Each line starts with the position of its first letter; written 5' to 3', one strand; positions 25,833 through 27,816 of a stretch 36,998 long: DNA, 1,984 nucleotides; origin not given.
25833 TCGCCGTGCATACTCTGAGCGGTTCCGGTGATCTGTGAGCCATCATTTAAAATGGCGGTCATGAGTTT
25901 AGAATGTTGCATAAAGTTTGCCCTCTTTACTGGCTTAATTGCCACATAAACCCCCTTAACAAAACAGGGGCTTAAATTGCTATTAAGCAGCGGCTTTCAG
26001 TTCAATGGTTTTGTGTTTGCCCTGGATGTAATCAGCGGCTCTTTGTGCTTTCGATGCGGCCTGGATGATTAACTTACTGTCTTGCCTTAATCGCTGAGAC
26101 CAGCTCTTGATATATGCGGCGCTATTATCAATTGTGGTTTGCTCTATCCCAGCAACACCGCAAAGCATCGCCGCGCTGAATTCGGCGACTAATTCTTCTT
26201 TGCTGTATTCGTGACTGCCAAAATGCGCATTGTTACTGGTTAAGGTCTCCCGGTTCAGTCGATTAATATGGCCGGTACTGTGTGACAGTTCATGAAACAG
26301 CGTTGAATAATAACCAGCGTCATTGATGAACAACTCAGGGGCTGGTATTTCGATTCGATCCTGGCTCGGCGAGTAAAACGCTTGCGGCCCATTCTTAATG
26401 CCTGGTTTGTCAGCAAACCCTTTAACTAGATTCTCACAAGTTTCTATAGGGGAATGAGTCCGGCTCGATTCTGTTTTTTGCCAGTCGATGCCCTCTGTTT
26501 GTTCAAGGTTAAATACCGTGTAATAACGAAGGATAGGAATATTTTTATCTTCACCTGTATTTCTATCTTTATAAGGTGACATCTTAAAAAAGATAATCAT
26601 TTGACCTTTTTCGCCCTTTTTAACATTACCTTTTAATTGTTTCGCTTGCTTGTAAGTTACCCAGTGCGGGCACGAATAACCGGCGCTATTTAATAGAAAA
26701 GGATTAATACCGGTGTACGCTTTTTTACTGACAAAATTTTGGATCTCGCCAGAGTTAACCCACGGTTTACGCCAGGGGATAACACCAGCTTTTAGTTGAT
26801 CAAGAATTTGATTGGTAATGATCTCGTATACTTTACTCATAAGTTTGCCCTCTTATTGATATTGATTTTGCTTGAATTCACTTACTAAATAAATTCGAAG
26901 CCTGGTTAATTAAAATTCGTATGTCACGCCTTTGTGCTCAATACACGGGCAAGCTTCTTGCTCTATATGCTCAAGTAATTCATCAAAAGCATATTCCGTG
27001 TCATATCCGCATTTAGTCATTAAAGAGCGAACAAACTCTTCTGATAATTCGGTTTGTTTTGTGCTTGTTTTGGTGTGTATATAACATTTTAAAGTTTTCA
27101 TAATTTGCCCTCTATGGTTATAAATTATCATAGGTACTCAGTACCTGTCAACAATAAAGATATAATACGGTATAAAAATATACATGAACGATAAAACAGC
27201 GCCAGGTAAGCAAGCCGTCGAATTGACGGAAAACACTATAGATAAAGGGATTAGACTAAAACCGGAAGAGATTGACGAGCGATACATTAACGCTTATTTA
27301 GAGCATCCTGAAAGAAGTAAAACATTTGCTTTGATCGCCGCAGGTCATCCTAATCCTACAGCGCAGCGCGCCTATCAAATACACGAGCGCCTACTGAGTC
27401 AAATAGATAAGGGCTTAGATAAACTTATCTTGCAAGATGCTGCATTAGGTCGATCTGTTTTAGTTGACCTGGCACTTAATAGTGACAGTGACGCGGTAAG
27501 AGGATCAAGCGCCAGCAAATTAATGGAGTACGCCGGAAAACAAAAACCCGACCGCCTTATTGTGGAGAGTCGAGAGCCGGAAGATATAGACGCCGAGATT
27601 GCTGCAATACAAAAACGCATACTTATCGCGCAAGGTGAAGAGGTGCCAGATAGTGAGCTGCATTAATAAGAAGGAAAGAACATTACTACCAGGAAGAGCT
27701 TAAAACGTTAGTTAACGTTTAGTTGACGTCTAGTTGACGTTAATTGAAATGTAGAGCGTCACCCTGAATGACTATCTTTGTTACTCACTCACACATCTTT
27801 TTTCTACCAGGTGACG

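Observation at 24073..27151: Opposite-strand anti-restriction island between Q and terS, with three unknown genes as anti-defence candidates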

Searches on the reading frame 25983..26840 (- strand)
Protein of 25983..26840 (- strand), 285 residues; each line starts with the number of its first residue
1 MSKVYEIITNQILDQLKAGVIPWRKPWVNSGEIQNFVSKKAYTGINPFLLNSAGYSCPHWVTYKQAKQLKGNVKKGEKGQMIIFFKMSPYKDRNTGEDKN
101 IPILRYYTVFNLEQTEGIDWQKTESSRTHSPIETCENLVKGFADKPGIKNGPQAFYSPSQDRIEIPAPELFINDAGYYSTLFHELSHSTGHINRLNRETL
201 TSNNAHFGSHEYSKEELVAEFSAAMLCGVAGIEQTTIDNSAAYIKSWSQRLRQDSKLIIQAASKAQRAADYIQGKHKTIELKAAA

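Call 3: search_protein_families(library=pfam, proteins=[window:25983-26840:-], max_evalue=0.1)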
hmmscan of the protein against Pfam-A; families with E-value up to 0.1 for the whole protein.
window:25983-26840:- (285 aa): 2 families
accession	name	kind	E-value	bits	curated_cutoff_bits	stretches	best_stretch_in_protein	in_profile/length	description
PF18818.7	MPTase-PolyVal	-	7.5e-35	120.2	27.5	1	150-264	17-126/126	Zincin-like metallopeptidase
PF08401.16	ArdcN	-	2.6e-31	108.8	22.6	1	3-110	2-123/123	N-terminal domain of anti-restriction factor ArdC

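Call 4: search_protein_families(library=phrogs, proteins=[window:25983-26840:-], max_evalue=0.01)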
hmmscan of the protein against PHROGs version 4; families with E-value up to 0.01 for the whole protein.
window:25983-26840:- (285 aa): 2 families
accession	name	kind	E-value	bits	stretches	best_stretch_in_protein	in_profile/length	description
phrog_7245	-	moron, auxiliary metabolic gene and host takeover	2.6e-75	254.6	1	3-277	9-306/324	anti-restriction protein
phrog_23459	-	unknown function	1.2e-13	51.2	1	6-275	12-266/649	-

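Call 8: search_dna_similar(query=window:25983-26840:-, collection=phages, mode=protein, max_rows=15)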
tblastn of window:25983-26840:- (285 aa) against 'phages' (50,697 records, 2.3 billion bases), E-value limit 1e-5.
Records with a match: 57; places in all: 57; records where one place covers at least 80% of the query: 56.
Best place of each record, by identity: <60% 57.
By first word of the organism name: Caulobacter 18; Bacteriophage 18; Brevundimonas 8; Pelagibacter 3; Caudoviricetes 2; Cyanophage 2; uncultured 2; Synechococcus 1; Salmonella 1; Roseobacter 1; and 1 more.
By host as written in the record: - 22; Brevundimonas pondensis LVF1 6; Caulobacter crescentus NA1000 6; Caulobacter vibrioides 4; Caulobacter crescentus 4; Caulobacter vibrioides CB15 3; Candidatus Pelagibacter ubique HTCC1062 2; Prochlorococcus marinus SS120 2; and 8 more.
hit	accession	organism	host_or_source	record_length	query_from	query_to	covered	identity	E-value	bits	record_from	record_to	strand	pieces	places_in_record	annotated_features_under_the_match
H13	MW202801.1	Caudoviricetes sp.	Manatee Spring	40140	4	272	94%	50.9%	9e-80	268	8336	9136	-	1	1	antirestriction protein | hypothetical protein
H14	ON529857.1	Brevundimonas phage vB_BpoS-Kikimora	Brevundimonas pondensis LVF1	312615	3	272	95%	39.9%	2e-54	195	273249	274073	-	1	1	DNA primase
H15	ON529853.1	Brevundimonas phage vB_BpoS-Bambus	Brevundimonas pondensis LVF1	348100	4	272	94%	40.0%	4e-54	194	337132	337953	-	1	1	DNA primase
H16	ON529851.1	Brevundimonas phage vB_BpoS-Marchewka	Brevundimonas pondensis LVF1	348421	4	272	94%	40.0%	5e-54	194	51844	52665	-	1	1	DNA primase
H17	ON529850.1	Brevundimonas phage vB_BpoS-Gurke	Brevundimonas pondensis LVF1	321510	2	272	95%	39.3%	2e-52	189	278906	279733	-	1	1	DNA primase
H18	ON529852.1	Brevundimonas phage vB_BpoS-Kabachok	Brevundimonas pondensis LVF1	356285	4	272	94%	39.3%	8e-53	190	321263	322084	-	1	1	DNA primase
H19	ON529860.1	Brevundimonas phage vB_BpoS-Papperlapapp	Brevundimonas pondensis LVF1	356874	4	272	94%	39.3%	8e-53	190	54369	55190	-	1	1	DNA primase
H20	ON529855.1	Brevundimonas phage vB_BpoS-Domovoi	Brevundimonas pondensis EIF1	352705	4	272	94%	39.3%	8e-53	190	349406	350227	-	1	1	putative DNA primase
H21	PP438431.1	Synechococcus phage Ssp-JY41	Synechococcus sp.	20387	4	284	99%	37.2%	1e-49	181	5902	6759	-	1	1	DNA primase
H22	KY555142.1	Caulobacter phage Ccr10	Caulobacter crescentus NA1000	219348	4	273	95%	38.4%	3e-48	177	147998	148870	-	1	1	antirestriction protein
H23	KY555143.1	Caulobacter phage Ccr2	Caulobacter crescentus NA1000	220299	4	273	95%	38.4%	3e-48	177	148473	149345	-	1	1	antirestriction protein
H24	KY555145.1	Caulobacter phage Ccr29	Caulobacter crescentus NA1000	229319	4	273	95%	38.4%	3e-48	177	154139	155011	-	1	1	antirestriction protein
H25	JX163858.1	Caulobacter phage phiCbK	Caulobacter crescentus CB15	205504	4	273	95%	38.4%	3e-48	177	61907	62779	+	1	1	antirestriction protein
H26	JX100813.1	Caulobacter phage phiCbK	Caulobacter vibrioides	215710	4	273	95%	38.4%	3e-48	177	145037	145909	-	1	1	putative ArdC-like antirestriction protein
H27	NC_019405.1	Caulobacter phage phiCbK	Caulobacter vibrioides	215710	4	273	95%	38.4%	3e-48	177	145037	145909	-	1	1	anti-restriction protein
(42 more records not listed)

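Call 12: search_protein_families(library=ncbifam, proteins=[window:25983-26840:-], max_evalue=0.1)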
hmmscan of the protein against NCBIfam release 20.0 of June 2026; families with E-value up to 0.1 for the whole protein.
window:25983-26840:- (285 aa): 1 family
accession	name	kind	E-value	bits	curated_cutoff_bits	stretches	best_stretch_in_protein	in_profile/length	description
NF005674.0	PRK07459.1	equivalog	0.016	15.2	161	1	64-109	53-98/121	single-stranded DNA-binding protein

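Call 73: search_solved_structures(query=window:25983-26840:-, max_evalue=0.01, show_alignments=1)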
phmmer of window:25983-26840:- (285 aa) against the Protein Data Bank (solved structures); distinct sequences matched with E-value up to 0.01: 2.
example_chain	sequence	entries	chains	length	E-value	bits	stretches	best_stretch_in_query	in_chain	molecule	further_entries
6i89_A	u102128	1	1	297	8e-53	182.8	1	4-284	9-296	ArdC protein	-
6sna_A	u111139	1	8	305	8.6e-53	182.7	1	4-284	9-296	ArdC protein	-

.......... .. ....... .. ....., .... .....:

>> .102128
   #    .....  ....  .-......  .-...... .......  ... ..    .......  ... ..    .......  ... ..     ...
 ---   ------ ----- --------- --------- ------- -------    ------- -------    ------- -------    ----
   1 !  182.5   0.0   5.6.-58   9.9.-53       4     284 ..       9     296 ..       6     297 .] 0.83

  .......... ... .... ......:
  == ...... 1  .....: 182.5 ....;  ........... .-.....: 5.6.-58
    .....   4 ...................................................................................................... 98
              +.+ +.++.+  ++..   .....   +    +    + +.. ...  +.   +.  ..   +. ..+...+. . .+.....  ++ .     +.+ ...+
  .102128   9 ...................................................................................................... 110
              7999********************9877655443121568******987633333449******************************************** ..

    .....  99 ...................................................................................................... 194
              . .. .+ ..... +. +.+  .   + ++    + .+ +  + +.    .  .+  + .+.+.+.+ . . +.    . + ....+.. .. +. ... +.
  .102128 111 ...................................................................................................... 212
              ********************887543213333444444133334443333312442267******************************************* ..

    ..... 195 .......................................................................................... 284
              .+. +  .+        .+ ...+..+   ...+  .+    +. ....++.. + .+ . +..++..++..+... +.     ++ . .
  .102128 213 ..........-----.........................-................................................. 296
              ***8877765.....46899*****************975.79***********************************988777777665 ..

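Call 93: get_annotated_region(hit=H13, flank=4000)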
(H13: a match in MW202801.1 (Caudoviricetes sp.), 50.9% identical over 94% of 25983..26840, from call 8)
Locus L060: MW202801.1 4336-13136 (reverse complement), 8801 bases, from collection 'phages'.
description: Podoviridae sp. isolate ctQWt234, complete genome.
organism: Caudoviricetes sp. (NCBI taxid 2832643)
taxonomy: Viruses; Duplodnaviria; Heunggongvirae; Uroviricota; Caudoviricetes
host: -; source: Manatee Spring; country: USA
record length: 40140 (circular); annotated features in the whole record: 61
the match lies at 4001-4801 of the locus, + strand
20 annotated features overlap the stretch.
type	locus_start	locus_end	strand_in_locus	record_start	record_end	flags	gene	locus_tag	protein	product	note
CDS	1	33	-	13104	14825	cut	-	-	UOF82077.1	terminase large subunit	-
CDS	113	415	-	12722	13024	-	-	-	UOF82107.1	hypothetical protein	-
CDS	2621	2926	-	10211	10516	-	-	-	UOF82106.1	hypothetical protein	-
CDS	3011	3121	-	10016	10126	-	-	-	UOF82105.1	hypothetical protein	-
CDS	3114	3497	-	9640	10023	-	-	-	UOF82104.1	korb domain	-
CDS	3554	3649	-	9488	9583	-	-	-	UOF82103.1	hypothetical protein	-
CDS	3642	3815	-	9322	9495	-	-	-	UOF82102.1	hypothetical protein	-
CDS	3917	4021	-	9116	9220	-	-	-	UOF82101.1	hypothetical protein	-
CDS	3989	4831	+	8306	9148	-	-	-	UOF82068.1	antirestriction protein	-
CDS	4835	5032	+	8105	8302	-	-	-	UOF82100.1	hypothetical protein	-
CDS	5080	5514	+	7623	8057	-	-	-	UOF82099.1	hypothetical protein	-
CDS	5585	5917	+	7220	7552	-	-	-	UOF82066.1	hypothetical protein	-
CDS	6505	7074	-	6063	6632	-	-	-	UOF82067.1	hypothetical protein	-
CDS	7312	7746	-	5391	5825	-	-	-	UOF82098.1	hypothetical protein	-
CDS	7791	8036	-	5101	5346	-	-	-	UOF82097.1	hypothetical protein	-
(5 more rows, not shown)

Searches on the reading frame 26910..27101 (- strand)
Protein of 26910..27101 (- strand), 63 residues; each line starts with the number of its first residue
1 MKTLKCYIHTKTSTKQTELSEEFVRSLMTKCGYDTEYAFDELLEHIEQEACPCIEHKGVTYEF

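Call 3: search_protein_families(library=pfam, proteins=[window:26910-27101:-], max_evalue=0.1)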
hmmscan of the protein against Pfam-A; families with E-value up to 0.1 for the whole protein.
window:26910-27101:- (63 aa): 0 families

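Call 4: search_protein_families(library=phrogs, proteins=[window:26910-27101:-], max_evalue=0.01)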
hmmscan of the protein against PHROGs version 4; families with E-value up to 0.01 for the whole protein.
window:26910-27101:- (63 aa): 0 families

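Call 12: search_protein_families(library=ncbifam, proteins=[window:26910-27101:-], max_evalue=0.1)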
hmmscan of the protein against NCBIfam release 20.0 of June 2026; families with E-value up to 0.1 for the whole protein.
window:26910-27101:- (63 aa): 0 families

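Call 27: find_homologous_proteins(query=window:26910-27101:-, max_evalue=0.01)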
Query window:26910-27101:- (63 aa): 2 proteins with E <= 0.01 among 2 candidates.
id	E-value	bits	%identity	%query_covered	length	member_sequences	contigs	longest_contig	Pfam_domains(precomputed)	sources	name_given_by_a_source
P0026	1.8e-33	130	95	100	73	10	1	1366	-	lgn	-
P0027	1.3e-30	121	87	100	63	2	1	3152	-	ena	-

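Call 95: find_encoding_contigs(protein=P0027, flank=4000, max_places=2)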
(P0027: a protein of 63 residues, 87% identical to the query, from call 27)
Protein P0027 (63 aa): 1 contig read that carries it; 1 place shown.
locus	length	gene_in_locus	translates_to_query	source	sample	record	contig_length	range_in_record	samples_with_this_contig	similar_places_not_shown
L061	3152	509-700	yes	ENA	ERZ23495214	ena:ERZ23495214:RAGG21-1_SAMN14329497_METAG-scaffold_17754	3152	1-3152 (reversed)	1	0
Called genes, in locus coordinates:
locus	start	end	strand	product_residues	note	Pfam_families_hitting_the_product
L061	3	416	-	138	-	?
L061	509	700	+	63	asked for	-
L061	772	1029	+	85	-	-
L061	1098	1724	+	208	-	PF07275:ArdA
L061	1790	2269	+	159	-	-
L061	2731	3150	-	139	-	?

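Call 109: search_protein_families(library=padloc, proteins=[window:26910-27101:-], max_evalue=0.01)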
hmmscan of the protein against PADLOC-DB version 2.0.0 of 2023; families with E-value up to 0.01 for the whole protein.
window:26910-27101:- (63 aa): 0 families

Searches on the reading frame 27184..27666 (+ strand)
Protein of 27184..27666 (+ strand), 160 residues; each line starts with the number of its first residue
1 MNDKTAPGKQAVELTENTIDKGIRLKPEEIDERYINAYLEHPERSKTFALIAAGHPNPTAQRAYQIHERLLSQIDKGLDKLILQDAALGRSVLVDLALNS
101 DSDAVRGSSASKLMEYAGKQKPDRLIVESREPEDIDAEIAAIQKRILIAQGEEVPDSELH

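Call 3: search_protein_families(library=pfam, proteins=[window:27184-27666:+], max_evalue=0.1)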
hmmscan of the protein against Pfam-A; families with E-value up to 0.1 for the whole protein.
window:27184-27666:+ (160 aa): 0 families

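Call 4: search_protein_families(library=phrogs, proteins=[window:27184-27666:+], max_evalue=0.01)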
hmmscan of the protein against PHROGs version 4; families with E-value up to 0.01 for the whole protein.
window:27184-27666:+ (160 aa): 0 families

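Call 12: search_protein_families(library=ncbifam, proteins=[window:27184-27666:+], max_evalue=0.1)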
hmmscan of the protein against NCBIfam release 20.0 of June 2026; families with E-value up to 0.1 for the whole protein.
window:27184-27666:+ (160 aa): 0 families

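Call 79: search_solved_structures(query=window:27184-27666:+, max_evalue=5)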
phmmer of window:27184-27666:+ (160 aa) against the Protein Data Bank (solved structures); distinct sequences matched with E-value up to 5: 8.
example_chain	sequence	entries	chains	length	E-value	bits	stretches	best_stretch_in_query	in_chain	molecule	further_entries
7joq_I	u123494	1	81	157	0.083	16.8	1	26-138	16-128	Small Terminase subunit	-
9h90_J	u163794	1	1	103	0.48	14.3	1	39-96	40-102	30S ribosomal protein S10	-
6spc_j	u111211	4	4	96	0.57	14.1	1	39-96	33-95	30S ribosomal protein S10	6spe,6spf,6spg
9sda_j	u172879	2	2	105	0.6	14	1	39-96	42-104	Small ribosomal subunit protein uS10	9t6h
7unr_j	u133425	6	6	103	0.62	14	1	39-96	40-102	30S ribosomal protein S10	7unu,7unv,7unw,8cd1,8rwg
9hig_J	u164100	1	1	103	0.63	14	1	39-96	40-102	Small ribosomal subunit protein uS10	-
5ms0_E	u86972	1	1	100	1.1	13.1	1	39-96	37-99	30S ribosomal protein S10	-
4k95_A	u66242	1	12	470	1.7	12.6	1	30-111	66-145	E3 ubiquitin-protein ligase parkin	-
